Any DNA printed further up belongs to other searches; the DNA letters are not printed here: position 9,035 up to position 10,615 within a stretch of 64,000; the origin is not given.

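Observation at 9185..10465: Two paralogous NDP-sugar C-methyltransferases plus five small SAM methyltransferases in one glycan locus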

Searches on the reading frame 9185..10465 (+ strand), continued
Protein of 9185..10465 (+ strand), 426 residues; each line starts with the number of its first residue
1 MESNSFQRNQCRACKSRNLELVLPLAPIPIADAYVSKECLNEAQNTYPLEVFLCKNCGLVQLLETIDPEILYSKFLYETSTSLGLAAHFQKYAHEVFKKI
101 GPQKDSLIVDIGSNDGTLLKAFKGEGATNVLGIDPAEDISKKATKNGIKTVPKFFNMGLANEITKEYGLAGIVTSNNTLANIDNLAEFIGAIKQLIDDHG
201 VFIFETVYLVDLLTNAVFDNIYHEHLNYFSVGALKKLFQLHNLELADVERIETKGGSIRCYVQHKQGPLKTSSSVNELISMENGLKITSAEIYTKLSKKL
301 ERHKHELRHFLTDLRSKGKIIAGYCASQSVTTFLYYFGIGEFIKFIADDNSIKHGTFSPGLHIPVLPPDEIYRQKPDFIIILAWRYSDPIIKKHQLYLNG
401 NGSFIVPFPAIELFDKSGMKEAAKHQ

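Call 15: find_homologous_proteins(query=window:9185-10465:+, max_evalue=1e-20)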
Query window:9185-10465:+ (426 aa): 6112 proteins with E <= 1e-20 among 8000 candidates; the best 120 are listed.
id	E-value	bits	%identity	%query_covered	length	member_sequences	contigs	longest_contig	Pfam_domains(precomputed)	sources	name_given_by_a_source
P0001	9.2e-145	501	54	97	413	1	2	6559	PF13489.13,PF08421.17,PF08484.18,PF08242.19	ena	-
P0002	1.1e-144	501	53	97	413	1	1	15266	PF13489.13,PF08421.17,PF08484.18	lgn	-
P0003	2.4e-143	496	54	96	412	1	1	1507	PF13489.13,PF08421.17,PF08484.18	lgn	-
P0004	2.5e-139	483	52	97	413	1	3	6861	PF13489.13,PF08421.17,PF13649.13,PF08484.18,PF08241.19,PF08242.19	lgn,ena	-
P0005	3.7e-138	479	53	97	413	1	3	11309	PF13489.13,PF08421.17,PF08484.18,PF08242.19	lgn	-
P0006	3.8e-138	479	52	97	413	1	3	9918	PF13489.13,PF08421.17,PF08484.18,PF08241.19,PF08242.19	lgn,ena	-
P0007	7.6e-138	478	52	96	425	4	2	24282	PF13489.13,PF08421.17,PF08484.18,PF08241.19,PF08242.19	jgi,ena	-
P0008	2.2e-137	476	50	98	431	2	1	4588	PF13489.13,PF08421.17,PF08484.18,PF08241.19,PF08242.19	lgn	-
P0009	2.6e-137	476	51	96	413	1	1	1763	PF13489.13,PF08421.17,PF08484.18,PF08242.19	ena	-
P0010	2.6e-137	476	53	97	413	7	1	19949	PF13489.13,PF08421.17,PF08484.18,PF08242.19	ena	-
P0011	2.8e-137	476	50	97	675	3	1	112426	PF13489.13,PF08421.17,PF13561.13,PF00106.32,PF08484.18,PF08242.19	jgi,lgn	jgi:NAD(P)-dependent dehydrogenase (short-subunit alcohol dehydrogenase family)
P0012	7.6e-137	475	52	97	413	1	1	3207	PF13489.13,PF08421.17,PF08484.18,PF08242.19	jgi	jgi:SAM-dependent methyltransferase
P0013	1.3e-136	474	52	96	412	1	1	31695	PF13489.13,PF08421.17,PF08484.18,PF08241.19,PF08242.19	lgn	-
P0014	2.1e-136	473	53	97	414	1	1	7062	PF13489.13,PF08421.17,PF08484.18,PF08242.19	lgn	-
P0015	4.2e-136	472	51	98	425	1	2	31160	PF13489.13,PF08421.17,PF08484.18,PF08241.19,PF08242.19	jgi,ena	-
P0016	4.2e-136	472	54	96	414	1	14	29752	PF13489.13,PF08421.17,PF08484.18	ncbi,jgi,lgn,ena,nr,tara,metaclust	ncbi:methyltransferase [Candidatus Woesearchaeota archaeon]|nr:methyltransferase [Candidatus Woesear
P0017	1.3e-135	471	52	99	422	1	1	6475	PF13489.13,PF08421.17,PF08484.18,PF08242.19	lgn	-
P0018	1.5e-135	470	50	97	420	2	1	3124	PF13489.13,PF08421.17,PF08484.18,PF08242.19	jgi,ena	-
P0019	2.0e-135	470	50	97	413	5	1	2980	PF13489.13,PF08421.17,PF08484.18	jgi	-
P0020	2.7e-135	470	51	96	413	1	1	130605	PF13489.13,PF08421.17,PF13649.13,PF08484.18,PF08241.19,PF08242.19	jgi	jgi:SAM-dependent methyltransferase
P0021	3.0e-135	469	51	97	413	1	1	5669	PF13489.13,PF08421.17,PF08484.18,PF08242.19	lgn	-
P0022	3.1e-135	469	50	97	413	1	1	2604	PF13489.13,PF08421.17,PF08484.18,PF08241.19,PF08242.19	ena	-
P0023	3.2e-135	469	50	97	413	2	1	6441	PF13489.13,PF08421.17,PF08484.18,PF08242.19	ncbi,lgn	-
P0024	3.6e-135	469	52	97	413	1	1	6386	PF13847.13,PF13489.13,PF08421.17,PF13649.13,PF08484.18,PF08241.19,PF08242.19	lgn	-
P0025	4.5e-135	469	53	95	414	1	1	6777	PF13489.13,PF08421.17,PF08484.18,PF08241.19,PF08242.19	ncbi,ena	-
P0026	7.1e-135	468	51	97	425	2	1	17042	PF13489.13,PF08421.17,PF08484.18,PF08241.19,PF08242.19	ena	-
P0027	7.8e-135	468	50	97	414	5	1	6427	PF13489.13,PF08421.17,PF13649.13,PF08484.18,PF08241.19,PF08242.19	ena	-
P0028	3.0e-134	466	51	96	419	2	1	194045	PF13489.13,PF08421.17,PF08484.18,PF08241.19,PF08242.19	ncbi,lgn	-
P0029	3.8e-134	466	50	97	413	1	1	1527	PF13489.13,PF08421.17,PF08484.18,PF08241.19,PF08242.19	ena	-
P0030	5.6e-134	465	51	97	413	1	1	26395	PF13489.13,PF08421.17,PF08484.18,PF08241.19,PF08242.19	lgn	-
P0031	1.6e-133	464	50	97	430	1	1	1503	PF13489.13,PF08421.17,PF08484.18,PF08242.19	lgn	-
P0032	2.0e-133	463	51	97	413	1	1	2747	PF13489.13,PF08421.17,PF08484.18,PF08241.19,PF08242.19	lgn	-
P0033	2.9e-133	463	50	97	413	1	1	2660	PF13489.13,PF08421.17,PF13649.13,PF08484.18,PF08241.19,PF08242.19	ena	-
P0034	2.9e-133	463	50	97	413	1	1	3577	PF07021.19,PF13847.13,PF13489.13,PF08421.17,PF13649.13,PF08484.18,PF08241.19,PF08242.19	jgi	-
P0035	2.9e-133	463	49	97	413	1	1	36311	PF13489.13,PF08421.17,PF13649.13,PF08484.18,PF08241.19,PF08242.19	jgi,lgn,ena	-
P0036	2.9e-133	463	52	97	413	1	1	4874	PF13489.13,PF08421.17,PF13649.13,PF08484.18,PF08241.19,PF08242.19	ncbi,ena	-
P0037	4.4e-133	462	51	96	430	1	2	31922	PF13847.13,PF13489.13,PF08421.17,PF13649.13,PF08484.18,PF08241.19,PF08242.19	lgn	-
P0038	4.7e-133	462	51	97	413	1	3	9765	PF13489.13,PF08421.17,PF13649.13,PF08484.18,PF08241.19,PF08242.19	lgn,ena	-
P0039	5.2e-133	462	50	97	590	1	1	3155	PF13489.13,PF08421.17,PF19480.6,PF08484.18,PF08242.19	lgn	-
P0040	6.8e-133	462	51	97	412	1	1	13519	PF13489.13,PF08421.17,PF08484.18,PF08242.19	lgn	-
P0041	7.7e-133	462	51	96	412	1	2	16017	PF13489.13,PF08421.17,PF08484.18,PF08242.19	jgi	-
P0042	8.3e-133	461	51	96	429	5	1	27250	PF13489.13,PF08421.17,PF08484.18,PF08241.19,PF08242.19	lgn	-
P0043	8.3e-133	461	52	91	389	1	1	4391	PF13489.13,PF08421.17,PF08484.18,PF08241.19,PF08242.19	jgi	jgi:SAM-dependent methyltransferase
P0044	8.6e-133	461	50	96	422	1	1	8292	PF13489.13,PF08421.17,PF08484.18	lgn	-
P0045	9.5e-133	461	50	96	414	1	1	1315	PF13489.13,PF08421.17,PF08484.18,PF08242.19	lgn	-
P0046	1.0e-132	461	50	97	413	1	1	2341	PF13489.13,PF08421.17,PF08484.18,PF08241.19,PF08242.19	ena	-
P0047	1.3e-132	461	51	96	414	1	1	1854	PF13489.13,PF08421.17,PF13649.13,PF08484.18,PF08241.19,PF08242.19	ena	-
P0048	1.5e-132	461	50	96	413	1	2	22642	PF13489.13,PF08421.17,PF08484.18,PF08242.19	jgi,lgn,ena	-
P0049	2.0e-132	460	50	97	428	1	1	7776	PF13489.13,PF08421.17,PF08484.18,PF08241.19,PF08242.19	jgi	-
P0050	2.6e-132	460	48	97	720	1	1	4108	PF13847.13,PF13489.13,PF08421.17,PF04321.24,PF13649.13,PF08484.18,PF08241.19,PF08242.19,PF01370.28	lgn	-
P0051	2.6e-132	460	50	99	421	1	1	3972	PF13489.13,PF08421.17,PF08484.18,PF08241.19,PF08242.19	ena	-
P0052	2.6e-132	460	51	97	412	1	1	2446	PF13489.13,PF08421.17,PF08484.18,PF08242.19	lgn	-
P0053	3.0e-132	460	49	95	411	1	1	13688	PF13489.13,PF08421.17,PF08484.18,PF08241.19,PF08242.19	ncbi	ncbi:MAG: class I SAM-dependent methyltransferase, partial [Candidatus Omnitrophota bacterium]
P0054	3.2e-132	459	50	96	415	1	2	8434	PF13489.13,PF08421.17,PF08484.18,PF08242.19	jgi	-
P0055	4.0e-132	459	49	100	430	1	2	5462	PF13489.13,PF08421.17,PF08484.18,PF08241.19,PF08242.19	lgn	-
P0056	1.5e-131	457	51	96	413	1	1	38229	PF13489.13,PF08421.17,PF08484.18,PF08242.19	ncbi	-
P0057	1.6e-131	457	51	97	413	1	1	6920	PF13489.13,PF08421.17,PF08484.18,PF08242.19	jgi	jgi:SAM-dependent methyltransferase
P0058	1.9e-131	457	48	96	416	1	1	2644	PF13489.13,PF08421.17,PF08484.18,PF08242.19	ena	-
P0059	1.9e-131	457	52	95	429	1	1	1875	PF13489.13,PF08421.17,PF08484.18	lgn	-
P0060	2.5e-131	457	51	96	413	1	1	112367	PF13489.13,PF08421.17,PF13649.13,PF08484.18,PF08241.19,PF08242.19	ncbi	-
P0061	2.6e-131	456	50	97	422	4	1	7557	PF07021.19,PF13489.13,PF08421.17,PF08484.18,PF08242.19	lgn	-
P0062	3.1e-131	456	51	97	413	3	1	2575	PF13489.13,PF08421.17,PF08484.18,PF08242.19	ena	-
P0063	3.2e-131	456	49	97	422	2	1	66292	PF13489.13,PF08421.17,PF08484.18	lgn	-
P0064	3.5e-131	456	51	97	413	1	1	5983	PF13489.13,PF08421.17,PF08484.18,PF08242.19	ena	-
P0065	5.3e-131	455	49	99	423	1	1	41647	PF13489.13,PF08421.17,PF08484.18,PF08242.19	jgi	-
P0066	5.3e-131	455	50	96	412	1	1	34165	PF13489.13,PF08421.17,PF08484.18,PF08242.19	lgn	-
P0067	6.0e-131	455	50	97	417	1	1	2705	PF13489.13,PF08421.17,PF08484.18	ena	-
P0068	7.4e-131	455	53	96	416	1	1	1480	PF13489.13,PF08421.17,PF08484.18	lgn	-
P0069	9.0e-131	455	50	96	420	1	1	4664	PF13489.13,PF08421.17,PF08484.18,PF08241.19,PF08242.19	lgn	-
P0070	9.3e-131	455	50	97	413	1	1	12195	PF13489.13,PF08421.17,PF13649.13,PF08484.18,PF08241.19,PF08242.19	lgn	-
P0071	1.2e-130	454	52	93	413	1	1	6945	PF13489.13,PF08421.17,PF08484.18,PF08242.19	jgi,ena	-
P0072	1.8e-130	454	49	97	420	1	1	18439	PF13489.13,PF08421.17,PF08484.18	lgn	-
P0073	2.5e-130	453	48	97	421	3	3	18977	PF13489.13,PF08421.17,PF08484.18,PF08242.19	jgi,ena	-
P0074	2.7e-130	453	51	97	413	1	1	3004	PF13489.13,PF08421.17,PF08484.18,PF08242.19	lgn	-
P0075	2.7e-130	453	48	97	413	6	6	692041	PF13489.13,PF08421.17,PF13649.13,PF08484.18,PF08241.19,PF08242.19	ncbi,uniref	ncbi:class I SAM-dependent methyltransferase [Microcoleus sp. ARI1-B5]|uniref:class I SAM-dependent 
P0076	3.3e-130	453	49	98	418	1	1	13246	PF13489.13,PF08421.17,PF08484.18,PF08242.19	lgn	-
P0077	3.3e-130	453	50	96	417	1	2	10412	PF13489.13,PF08421.17,PF08484.18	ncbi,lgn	-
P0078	3.9e-130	453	52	92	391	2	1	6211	PF13489.13,PF08421.17,PF08484.18,PF08242.19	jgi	-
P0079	4.6e-130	452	49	97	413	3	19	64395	PF13489.13,PF08421.17,PF13649.13,PF08484.18,PF08241.19,PF08242.19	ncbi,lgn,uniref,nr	ncbi:methyltransferase domain-containing protein (plasmid) [Crocosphaera watsonii WH 8501]|uniref:C-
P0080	4.6e-130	452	49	97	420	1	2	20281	PF13489.13,PF08421.17,PF08484.18,PF08241.19,PF08242.19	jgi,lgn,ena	-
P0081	4.7e-130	452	49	97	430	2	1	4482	PF13489.13,PF08421.17,PF13649.13,PF08484.18,PF08241.19,PF08242.19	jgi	jgi:SAM-dependent methyltransferase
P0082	5.0e-130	452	51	97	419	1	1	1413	PF13489.13,PF08421.17,PF08484.18,PF08241.19,PF08242.19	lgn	-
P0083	5.4e-130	452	50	97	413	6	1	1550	PF13489.13,PF08421.17,PF08484.18,PF08241.19,PF08242.19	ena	-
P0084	6.8e-130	452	49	97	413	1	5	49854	PF13489.13,PF08421.17,PF13649.13,PF08484.18,PF08241.19,PF08242.19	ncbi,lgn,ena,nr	ncbi:methyltransferase domain-containing protein [bacterium]|nr:methyltransferase domain-containing 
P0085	8.3e-130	452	48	97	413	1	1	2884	PF13489.13,PF08421.17,PF13649.13,PF08484.18,PF08241.19,PF08242.19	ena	-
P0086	1.0e-129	451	49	97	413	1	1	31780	PF13489.13,PF08421.17,PF13649.13,PF08484.18,PF08241.19,PF08242.19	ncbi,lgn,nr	ncbi:class I SAM-dependent methyltransferase [Patescibacteria group bacterium]|nr:class I SAM-depend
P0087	1.2e-129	451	49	97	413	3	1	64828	PF13489.13,PF08421.17,PF13649.13,PF08484.18,PF08242.19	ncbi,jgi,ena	-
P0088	1.2e-129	451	48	97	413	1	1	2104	PF13489.13,PF08421.17,PF08484.18,PF08241.19,PF08242.19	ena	-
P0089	1.5e-129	451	48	96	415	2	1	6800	PF13489.13,PF08421.17,PF08484.18,PF08241.19,PF08242.19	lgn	-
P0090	1.9e-129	450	48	96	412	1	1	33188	PF13489.13,PF08421.17,PF08484.18,PF08242.19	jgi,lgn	jgi:SAM-dependent methyltransferase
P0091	1.9e-129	450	50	97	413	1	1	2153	PF13489.13,PF08421.17,PF08484.18,PF08241.19,PF08242.19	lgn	-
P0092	2.0e-129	450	48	97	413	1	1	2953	PF13489.13,PF08421.17,PF08484.18,PF08241.19,PF08242.19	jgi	jgi:SAM-dependent methyltransferase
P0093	2.2e-129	450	48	97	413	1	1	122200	PF13489.13,PF08421.17,PF08484.18,PF08241.19,PF08242.19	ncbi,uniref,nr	ncbi:class I SAM-dependent methyltransferase [Lusitaniella coriacea LEGE 07157]|uniref:Class I SAM-d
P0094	3.6e-129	449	48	97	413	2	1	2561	PF13489.13,PF08421.17,PF13649.13,PF08484.18,PF08241.19,PF08242.19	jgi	-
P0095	4.3e-129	449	48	97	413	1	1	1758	PF13489.13,PF08421.17,PF08484.18,PF08242.19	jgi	jgi:hypothetical protein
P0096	4.3e-129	449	50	97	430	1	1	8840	PF13489.13,PF08421.17,PF08484.18,PF08241.19,PF08242.19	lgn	-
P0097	4.9e-129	449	47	97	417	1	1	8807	PF13489.13,PF08421.17,PF08484.18,PF08242.19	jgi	jgi:hypothetical protein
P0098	5.0e-129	449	48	97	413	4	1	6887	PF13489.13,PF08421.17,PF08484.18,PF08242.19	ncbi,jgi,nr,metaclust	ncbi:MAG TPA: class I SAM-dependent methyltransferase [Gemmataceae bacterium]|nr:class I SAM-depende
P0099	7.3e-129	448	47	98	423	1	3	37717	PF13489.13,PF08421.17,PF08484.18,PF08241.19,PF08242.19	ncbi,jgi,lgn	-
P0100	7.5e-129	448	50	96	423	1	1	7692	PF13489.13,PF08421.17,PF08484.18,PF08241.19,PF08242.19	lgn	-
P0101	1.2e-128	448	49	96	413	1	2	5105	PF13489.13,PF08421.17,PF08484.18,PF08242.19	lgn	-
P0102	1.4e-128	448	47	96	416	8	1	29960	PF13489.13,PF08421.17,PF08484.18,PF08242.19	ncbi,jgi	jgi:hypothetical protein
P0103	1.5e-128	447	47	97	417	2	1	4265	PF13489.13,PF08421.17,PF08484.18,PF08242.19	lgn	-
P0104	1.8e-128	447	49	97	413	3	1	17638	PF13489.13,PF08421.17,PF08484.18,PF08242.19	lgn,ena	-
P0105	1.9e-128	447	48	97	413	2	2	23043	PF13489.13,PF08421.17,PF08484.18,PF08241.19,PF08242.19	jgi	jgi:SAM-dependent methyltransferase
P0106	2.3e-128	447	50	97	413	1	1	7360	PF13489.13,PF08421.17,PF08484.18,PF08242.19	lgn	-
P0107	2.4e-128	447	50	96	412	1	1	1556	PF13489.13,PF08421.17,PF08484.18,PF08241.19,PF08242.19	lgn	-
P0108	2.7e-128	447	49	96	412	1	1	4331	PF13489.13,PF08421.17,PF08484.18,PF08242.19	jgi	jgi:hypothetical protein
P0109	3.7e-128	446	49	97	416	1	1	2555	PF13489.13,PF08421.17,PF08484.18,PF08241.19,PF08242.19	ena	-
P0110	3.9e-128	446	50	97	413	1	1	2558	PF13489.13,PF08421.17,PF08484.18,PF08241.19,PF08242.19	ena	-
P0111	4.1e-128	446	49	97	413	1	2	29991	PF13489.13,PF08421.17,PF08484.18,PF08241.19,PF08242.19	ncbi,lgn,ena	-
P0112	4.3e-128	446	49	97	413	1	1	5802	PF13489.13,PF08421.17,PF08484.18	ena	-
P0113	5.6e-128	445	48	96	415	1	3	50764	PF13489.13,PF08421.17,PF08484.18,PF08241.19,PF08242.19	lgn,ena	-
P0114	6.3e-128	445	49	96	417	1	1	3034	PF13489.13,PF08421.17,PF08484.18,PF08241.19,PF08242.19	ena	-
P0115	7.0e-128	445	49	97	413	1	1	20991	PF13489.13,PF08421.17,PF08484.18,PF08242.19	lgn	-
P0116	7.6e-128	445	48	97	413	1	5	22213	PF13489.13,PF08421.17,PF08484.18,PF08242.19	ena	-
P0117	9.1e-128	445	48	98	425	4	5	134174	PF13489.13,PF08421.17,PF08484.18,PF08241.19,PF08242.19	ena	-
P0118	1.1e-127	445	50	96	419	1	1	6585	PF13489.13,PF08421.17,PF08484.18,PF08241.19,PF08242.19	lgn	-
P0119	1.1e-127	445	49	97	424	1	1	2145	PF13489.13,PF08421.17,PF08484.18,PF08241.19,PF08242.19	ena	-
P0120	1.2e-127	444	49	97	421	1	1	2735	PF13489.13,PF08421.17,PF08484.18,PF08242.19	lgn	-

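Call 19: search_protein_families(library=ncbifam, proteins=[window:9185-10465:+], max_evalue=0.00001)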
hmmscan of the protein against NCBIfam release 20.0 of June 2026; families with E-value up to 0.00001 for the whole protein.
window:9185-10465:+ (426 aa): 0 families

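Call 40: find_encoding_contigs(protein=P0016, flank=8000, max_places=1)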
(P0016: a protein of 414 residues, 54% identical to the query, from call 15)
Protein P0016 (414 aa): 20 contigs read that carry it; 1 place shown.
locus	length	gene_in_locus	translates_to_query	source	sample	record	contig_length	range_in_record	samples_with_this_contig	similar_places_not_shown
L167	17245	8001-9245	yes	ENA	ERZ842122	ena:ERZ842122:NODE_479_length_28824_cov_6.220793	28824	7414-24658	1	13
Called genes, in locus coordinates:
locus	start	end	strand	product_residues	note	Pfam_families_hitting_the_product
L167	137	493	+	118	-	PF14251:PterinBD-DUF4346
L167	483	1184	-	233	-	PF00535:Glycos_transf_2, PF10111:Glyco_tranf_2_2 (weak), PF13641:Glyco_tranf_2_3 (weak)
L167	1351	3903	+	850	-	-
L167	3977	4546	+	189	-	PF13580:SIS_2, PF01380:SIS (faint)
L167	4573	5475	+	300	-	PF01073:3Beta_HSD, PF01370:Epimerase, PF04321:RmlD_sub_bind (weak), PF16363:GDP_Man_Dehyd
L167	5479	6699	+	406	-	PF08421:Methyltransf_13, PF13489:Methyltransf_23, PF08484:Methyltransf_14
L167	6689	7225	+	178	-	PF19480:DUF6016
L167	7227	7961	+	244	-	PF00106:adh_short, PF13561:adh_short_C2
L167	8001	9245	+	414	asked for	PF08421:Methyltransf_13, PF13489:Methyltransf_23, PF08484:Methyltransf_14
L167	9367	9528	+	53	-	-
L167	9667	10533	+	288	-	-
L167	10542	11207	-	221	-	PF00891:Methyltransf_2 (weak), PF13489:Methyltransf_23, PF01209:Ubie_methyltran (weak), PF05175:MTS (weak), PF13847:Methyltransf_31, PF08241:Methyltransf_11, PF08242:Methyltransf_12, PF13649:Methyltransf_25, +2 more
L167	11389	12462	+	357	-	PF04055:Radical_SAM, PF13186:SPASM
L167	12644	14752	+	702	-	PF04055:Radical_SAM (weak)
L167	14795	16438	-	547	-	PF01633:Choline_kinase (faint), PF01636:APH (faint)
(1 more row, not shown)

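Call 41: find_encoding_contigs(protein=P0002, flank=8000, max_places=1)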
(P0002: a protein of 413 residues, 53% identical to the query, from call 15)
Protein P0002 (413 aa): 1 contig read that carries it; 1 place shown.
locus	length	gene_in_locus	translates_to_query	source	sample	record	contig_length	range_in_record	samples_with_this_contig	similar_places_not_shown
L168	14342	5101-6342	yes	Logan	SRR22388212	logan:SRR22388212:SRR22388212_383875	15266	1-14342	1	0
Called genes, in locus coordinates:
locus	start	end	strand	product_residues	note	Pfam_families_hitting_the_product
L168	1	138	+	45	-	?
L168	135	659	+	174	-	PF00702:Hydrolase (weak), PF08645:PNK3P (weak), PF13419:HAD_2 (faint), PF13242:Hydrolase_like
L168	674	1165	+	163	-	PF01467:CTP_transf_like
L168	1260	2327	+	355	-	PF01467:CTP_transf_like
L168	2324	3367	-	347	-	PF00294:PfkB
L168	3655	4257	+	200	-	PF19480:DUF6016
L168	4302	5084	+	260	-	PF00106:adh_short, PF13561:adh_short_C2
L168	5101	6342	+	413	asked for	PF08421:Methyltransf_13, PF13489:Methyltransf_23, PF08484:Methyltransf_14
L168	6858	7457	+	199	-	PF01370:Epimerase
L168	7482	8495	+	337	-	PF01370:Epimerase, PF02719:Polysacc_synt_2 (weak), PF04321:RmlD_sub_bind, PF16363:GDP_Man_Dehyd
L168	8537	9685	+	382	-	PF00155:Aminotran_1_2 (weak), PF00266:Aminotran_5 (weak), PF01041:DegT_DnrJ_EryC1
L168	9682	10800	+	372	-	PF01041:DegT_DnrJ_EryC1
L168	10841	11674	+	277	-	PF13292:DXP_synthase_N (faint), PF00456:Transketolase_N, PF00676:E1_dh (faint)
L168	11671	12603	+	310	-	PF02779:Transket_pyr, PF02780:Transketolase_C, PF22613:Transketolase_C_1 (weak)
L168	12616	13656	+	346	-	PF08240:ADH_N, PF16912:Glu_dehyd_C (weak), PF00107:ADH_zinc_N, PF13602:ADH_zinc_N_2 (weak)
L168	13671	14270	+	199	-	-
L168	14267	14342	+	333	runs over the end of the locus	?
